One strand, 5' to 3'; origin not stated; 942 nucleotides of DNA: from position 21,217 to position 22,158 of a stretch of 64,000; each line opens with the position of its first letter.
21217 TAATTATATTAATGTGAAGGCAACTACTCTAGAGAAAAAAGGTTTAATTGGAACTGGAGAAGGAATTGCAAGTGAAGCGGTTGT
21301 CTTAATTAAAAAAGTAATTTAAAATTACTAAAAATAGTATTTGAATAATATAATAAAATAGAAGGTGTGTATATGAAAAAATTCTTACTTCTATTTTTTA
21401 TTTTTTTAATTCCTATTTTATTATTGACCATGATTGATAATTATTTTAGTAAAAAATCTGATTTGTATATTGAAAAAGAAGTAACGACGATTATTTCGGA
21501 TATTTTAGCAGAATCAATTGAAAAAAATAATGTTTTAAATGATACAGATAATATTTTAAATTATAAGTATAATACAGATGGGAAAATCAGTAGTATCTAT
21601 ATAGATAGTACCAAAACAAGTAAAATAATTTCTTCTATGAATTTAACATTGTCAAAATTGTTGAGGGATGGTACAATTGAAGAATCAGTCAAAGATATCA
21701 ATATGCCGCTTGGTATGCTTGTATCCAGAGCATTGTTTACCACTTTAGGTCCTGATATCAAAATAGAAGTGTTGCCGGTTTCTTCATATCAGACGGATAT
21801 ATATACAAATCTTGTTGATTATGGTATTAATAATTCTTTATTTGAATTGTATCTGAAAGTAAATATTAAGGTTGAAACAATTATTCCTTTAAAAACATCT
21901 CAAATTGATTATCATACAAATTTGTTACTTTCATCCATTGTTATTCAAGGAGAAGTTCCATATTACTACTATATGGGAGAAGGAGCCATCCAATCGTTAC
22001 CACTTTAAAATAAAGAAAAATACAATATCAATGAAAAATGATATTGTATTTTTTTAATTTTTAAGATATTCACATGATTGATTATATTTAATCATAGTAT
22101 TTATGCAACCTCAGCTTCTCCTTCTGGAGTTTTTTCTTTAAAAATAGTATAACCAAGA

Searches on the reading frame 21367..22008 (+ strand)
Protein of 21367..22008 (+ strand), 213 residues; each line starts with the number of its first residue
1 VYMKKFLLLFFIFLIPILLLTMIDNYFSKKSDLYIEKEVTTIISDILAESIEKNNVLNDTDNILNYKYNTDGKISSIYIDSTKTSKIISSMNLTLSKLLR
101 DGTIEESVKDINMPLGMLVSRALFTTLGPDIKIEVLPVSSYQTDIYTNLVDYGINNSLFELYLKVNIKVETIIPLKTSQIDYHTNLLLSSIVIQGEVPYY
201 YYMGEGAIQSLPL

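Call 7: search_protein_families(library=pfam, proteins=[window:21367-22008:+], max_evalue=0.01)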
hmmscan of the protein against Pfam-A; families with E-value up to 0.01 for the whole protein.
window:21367-22008:+ (213 aa): 1 family
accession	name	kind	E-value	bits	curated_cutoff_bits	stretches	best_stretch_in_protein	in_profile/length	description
PF09560.15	Spore_YunB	-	5.6e-23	81.3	25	1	111-199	2-90/91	Sporulation protein YunB (Spo_YunB)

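Call 8: search_protein_families(library=ncbifam, proteins=[window:21367-22008:+], max_evalue=0.01)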
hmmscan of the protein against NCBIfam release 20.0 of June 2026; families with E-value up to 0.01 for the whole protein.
window:21367-22008:+ (213 aa): 1 family
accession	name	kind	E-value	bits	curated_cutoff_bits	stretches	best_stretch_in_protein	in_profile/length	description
TIGR02832.1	spo_yunB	equivalog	1.5e-32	112.9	111.9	1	6-203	6-202/204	sporulation protein YunB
